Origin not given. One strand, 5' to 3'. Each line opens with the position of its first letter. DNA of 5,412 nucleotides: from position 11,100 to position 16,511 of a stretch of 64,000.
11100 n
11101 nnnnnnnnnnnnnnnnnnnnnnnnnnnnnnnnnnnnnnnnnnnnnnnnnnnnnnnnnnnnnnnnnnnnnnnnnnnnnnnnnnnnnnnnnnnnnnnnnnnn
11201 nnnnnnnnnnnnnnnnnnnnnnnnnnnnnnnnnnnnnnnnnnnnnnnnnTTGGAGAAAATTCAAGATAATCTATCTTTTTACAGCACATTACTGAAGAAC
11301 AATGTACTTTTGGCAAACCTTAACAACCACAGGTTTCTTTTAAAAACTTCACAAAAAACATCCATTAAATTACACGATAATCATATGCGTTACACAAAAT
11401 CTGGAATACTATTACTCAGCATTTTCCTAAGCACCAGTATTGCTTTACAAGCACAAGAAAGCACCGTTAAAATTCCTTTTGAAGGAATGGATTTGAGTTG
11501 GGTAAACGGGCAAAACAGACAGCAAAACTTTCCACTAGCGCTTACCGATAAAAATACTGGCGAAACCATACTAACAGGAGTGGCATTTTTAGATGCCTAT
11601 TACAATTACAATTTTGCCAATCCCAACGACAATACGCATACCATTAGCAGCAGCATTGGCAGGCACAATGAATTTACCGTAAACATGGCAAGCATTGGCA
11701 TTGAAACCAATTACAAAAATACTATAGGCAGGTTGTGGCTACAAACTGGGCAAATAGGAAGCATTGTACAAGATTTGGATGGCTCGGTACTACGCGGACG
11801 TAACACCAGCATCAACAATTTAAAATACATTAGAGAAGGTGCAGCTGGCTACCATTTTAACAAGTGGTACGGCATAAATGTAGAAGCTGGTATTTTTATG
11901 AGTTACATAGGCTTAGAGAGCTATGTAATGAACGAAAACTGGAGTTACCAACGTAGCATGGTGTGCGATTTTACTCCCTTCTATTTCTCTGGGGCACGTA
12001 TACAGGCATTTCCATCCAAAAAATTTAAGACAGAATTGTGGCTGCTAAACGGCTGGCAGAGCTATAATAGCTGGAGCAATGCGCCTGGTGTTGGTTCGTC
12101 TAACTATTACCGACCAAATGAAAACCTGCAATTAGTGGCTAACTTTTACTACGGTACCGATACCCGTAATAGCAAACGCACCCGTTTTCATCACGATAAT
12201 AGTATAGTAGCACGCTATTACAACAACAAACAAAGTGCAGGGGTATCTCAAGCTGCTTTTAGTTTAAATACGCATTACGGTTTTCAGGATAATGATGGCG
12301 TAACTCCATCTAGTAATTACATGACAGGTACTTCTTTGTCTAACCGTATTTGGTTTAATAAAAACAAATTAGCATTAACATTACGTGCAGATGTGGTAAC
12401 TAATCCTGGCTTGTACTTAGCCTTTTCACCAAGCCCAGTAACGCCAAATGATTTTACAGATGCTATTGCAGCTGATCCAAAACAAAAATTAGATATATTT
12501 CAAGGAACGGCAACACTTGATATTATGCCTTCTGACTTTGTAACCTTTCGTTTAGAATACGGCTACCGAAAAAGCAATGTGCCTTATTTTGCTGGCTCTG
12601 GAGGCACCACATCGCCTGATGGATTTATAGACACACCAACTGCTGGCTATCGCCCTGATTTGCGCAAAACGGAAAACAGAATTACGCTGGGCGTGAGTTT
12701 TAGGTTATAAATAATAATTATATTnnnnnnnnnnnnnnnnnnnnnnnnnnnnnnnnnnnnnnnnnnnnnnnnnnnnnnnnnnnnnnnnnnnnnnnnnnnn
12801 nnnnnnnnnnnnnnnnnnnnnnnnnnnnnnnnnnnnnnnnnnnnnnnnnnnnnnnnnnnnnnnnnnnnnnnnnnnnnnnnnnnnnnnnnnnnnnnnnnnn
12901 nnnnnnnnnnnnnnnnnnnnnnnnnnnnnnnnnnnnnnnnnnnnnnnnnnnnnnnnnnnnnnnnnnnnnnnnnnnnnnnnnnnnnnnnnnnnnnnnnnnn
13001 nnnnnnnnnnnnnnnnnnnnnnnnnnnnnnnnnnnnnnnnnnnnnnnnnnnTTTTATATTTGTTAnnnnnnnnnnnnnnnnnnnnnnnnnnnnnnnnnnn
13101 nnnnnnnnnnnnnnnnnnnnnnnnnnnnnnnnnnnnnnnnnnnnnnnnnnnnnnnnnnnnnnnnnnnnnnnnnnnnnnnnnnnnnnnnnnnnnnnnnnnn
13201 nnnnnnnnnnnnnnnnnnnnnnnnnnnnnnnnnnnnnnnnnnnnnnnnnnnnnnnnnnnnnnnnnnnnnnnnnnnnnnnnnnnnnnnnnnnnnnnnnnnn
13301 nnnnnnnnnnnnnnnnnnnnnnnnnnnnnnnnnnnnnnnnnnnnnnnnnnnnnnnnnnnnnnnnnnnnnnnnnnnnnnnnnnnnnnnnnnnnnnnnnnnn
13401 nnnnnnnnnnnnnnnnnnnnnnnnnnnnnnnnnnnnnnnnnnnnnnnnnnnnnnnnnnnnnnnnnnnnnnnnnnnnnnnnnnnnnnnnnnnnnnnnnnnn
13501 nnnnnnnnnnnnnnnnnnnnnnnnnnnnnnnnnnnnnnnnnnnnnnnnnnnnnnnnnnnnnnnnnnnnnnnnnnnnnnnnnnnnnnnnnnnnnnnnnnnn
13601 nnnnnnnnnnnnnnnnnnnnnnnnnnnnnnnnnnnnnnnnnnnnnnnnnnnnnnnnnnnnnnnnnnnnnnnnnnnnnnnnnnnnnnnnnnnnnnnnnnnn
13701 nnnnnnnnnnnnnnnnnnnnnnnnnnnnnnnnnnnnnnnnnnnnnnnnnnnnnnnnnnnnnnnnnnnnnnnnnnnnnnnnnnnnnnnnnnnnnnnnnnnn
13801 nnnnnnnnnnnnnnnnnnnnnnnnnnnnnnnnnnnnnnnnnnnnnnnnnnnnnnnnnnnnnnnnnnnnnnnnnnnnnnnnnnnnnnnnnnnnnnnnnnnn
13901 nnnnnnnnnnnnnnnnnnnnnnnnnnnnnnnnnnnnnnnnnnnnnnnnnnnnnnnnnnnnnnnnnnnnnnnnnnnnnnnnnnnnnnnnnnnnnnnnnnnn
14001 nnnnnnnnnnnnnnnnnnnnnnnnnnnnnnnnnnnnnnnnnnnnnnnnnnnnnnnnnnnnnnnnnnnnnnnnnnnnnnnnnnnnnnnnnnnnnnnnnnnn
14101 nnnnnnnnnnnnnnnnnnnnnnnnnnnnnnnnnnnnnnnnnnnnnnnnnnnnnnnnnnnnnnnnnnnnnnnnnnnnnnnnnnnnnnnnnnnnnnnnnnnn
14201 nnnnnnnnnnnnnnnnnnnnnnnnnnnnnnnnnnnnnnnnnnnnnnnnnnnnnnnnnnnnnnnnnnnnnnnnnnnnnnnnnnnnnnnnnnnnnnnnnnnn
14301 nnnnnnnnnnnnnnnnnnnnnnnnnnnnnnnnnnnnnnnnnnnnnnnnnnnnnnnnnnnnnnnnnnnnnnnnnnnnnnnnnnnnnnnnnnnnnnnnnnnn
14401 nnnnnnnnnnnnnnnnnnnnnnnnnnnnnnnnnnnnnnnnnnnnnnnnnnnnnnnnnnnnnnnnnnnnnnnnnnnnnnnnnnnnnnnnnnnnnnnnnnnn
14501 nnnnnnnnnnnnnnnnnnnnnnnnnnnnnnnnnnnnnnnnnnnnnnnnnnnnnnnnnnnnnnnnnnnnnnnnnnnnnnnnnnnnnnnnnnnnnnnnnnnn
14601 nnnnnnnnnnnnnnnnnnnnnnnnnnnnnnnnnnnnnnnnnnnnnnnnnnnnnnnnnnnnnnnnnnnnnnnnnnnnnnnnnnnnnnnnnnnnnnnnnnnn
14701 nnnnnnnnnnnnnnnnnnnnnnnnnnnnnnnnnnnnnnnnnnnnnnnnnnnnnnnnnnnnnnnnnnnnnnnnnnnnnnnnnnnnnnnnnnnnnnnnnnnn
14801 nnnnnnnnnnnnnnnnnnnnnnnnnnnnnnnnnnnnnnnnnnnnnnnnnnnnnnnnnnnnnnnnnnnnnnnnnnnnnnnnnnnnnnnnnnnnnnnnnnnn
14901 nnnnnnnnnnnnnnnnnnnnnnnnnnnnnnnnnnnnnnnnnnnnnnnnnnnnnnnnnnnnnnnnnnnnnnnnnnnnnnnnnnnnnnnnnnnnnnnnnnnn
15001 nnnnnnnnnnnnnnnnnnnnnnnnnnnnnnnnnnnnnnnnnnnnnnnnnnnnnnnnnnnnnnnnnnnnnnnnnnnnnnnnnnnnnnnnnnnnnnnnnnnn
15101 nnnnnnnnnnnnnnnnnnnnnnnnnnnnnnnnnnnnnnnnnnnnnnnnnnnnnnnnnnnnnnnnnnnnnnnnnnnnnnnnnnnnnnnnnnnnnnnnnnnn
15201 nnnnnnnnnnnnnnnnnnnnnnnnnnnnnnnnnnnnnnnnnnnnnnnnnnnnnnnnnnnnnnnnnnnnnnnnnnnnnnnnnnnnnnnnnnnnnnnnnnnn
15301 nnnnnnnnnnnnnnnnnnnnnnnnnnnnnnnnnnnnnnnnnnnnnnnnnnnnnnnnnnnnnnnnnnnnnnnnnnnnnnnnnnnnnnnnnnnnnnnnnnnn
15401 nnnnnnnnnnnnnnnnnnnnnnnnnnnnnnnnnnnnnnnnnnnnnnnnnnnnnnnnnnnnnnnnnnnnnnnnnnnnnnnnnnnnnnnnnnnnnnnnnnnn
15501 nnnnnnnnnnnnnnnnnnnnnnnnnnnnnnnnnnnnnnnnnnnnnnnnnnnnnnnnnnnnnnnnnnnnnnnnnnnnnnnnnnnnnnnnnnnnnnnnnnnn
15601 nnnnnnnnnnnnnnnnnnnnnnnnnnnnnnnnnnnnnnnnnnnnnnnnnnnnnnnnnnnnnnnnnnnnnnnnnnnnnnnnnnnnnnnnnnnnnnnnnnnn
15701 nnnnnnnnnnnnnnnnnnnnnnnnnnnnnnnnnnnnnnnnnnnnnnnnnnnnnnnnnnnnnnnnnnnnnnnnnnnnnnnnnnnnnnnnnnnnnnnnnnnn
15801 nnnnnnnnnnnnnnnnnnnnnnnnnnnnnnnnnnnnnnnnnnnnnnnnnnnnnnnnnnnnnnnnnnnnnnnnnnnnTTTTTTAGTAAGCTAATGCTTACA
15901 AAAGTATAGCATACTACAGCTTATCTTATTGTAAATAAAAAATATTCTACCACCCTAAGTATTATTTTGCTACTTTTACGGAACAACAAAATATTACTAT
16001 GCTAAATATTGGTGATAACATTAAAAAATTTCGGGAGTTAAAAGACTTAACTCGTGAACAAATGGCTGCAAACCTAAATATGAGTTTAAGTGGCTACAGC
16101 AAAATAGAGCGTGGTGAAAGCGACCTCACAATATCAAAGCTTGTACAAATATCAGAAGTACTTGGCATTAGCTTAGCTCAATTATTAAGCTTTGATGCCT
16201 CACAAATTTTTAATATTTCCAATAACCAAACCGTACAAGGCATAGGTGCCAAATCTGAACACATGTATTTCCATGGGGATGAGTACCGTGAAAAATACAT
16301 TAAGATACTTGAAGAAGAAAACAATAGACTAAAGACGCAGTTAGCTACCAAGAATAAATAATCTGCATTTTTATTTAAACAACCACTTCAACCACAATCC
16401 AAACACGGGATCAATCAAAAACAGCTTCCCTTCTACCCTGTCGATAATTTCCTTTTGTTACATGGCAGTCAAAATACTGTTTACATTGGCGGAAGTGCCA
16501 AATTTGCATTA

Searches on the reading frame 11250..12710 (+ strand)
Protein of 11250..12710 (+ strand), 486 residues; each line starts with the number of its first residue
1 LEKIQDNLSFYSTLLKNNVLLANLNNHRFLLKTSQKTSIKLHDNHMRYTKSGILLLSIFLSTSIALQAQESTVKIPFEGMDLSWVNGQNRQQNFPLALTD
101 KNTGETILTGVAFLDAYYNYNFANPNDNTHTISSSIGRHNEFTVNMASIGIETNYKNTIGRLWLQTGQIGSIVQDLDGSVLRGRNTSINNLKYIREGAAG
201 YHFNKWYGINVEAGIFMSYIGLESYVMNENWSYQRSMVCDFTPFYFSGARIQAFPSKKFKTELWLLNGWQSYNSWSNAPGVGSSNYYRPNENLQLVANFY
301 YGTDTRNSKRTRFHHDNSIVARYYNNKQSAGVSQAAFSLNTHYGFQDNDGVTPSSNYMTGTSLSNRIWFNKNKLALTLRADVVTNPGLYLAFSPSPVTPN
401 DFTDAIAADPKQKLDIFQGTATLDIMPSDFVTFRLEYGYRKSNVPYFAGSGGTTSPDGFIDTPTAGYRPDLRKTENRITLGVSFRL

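Call 33: search_protein_families(library=pfam, alignment_id=A2, max_evalue=0.001)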
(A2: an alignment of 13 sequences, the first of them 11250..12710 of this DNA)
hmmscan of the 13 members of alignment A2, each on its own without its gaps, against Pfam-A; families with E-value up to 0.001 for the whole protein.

A. member 1, window:11250-12710:+ (486 aa): 1 family
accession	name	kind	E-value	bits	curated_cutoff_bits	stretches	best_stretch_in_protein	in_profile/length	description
PF07642.17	BBP2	-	9.7e-54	183.3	26.2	1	112-454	6-325/339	Putative beta-barrel porin-2, OmpL-like. bbp2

B. families by the number of members that match (of 13 scanned): 34 families (the first 25 are shown)
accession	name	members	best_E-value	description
PF05635.17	23S_rRNA_IVP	2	1.4e-41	23S rRNA-intervening sequence protein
PF22296.2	bAvd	2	3.9e-08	bAvd-like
PF00501.34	AMP-binding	1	1.4e-79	AMP-binding enzyme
PF00108.29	Thiolase_N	1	1.9e-62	Thiolase, N-terminal domain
PF07642.17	BBP2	1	9.7e-54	Putative beta-barrel porin-2, OmpL-like. bbp2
PF02803.24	Thiolase_C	1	7e-47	Thiolase, C-terminal domain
PF02737.24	3HCDH_N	1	6.1e-40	3-hydroxyacyl-CoA dehydrogenase, NAD binding domain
PF21263.2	Acyl-CoA-dh_C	1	3.5e-36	Acyl-CoA dehydrogenase, C-terminal domain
PF03060.21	NMO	1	1e-35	Nitronate monooxygenase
PF00441.29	Acyl-CoA_dh_1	1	1.4e-34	Acyl-CoA dehydrogenase, C-terminal domain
PF02771.21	Acyl-CoA_dh_N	1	2.8e-33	Acyl-CoA dehydrogenase, N-terminal domain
PF02770.24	Acyl-CoA_dh_M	1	2.6e-24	Acyl-CoA dehydrogenase, middle domain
PF00725.27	3HCDH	1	6.4e-19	3-hydroxyacyl-CoA dehydrogenase, C-terminal domain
PF01381.28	HTH_3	1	1e-14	Helix-turn-helix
PF08028.16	Acyl-CoA_dh_2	1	4.5e-14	Acyl-CoA dehydrogenase, C-terminal domain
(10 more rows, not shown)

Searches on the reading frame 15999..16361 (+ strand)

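Call 67: search_protein_families(library=pfam, proteins=[window:15999-16361:+], max_evalue=0.01)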
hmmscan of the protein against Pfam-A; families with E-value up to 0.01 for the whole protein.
window:15999-16361:+ (120 aa): 5 families
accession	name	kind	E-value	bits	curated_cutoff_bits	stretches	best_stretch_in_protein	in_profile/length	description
PF01381.28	HTH_3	-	1e-14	54.7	23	1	8-61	1-54/55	Helix-turn-helix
PF12844.13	HTH_19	-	1.1e-07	32.1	30.2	1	5-63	1-59/64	Helix-turn-helix domain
PF13560.12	HTH_31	-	2.5e-07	31.3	27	1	5-61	3-60/64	Helix-turn-helix domain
PF13443.12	HTH_26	-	4.8e-05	24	22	1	7-67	1-62/63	Cro/C1-type HTH DNA-binding domain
PF13744.12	HTH_37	-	0.00013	22.1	27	1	6-58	21-74/80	Helix-turn-helix domain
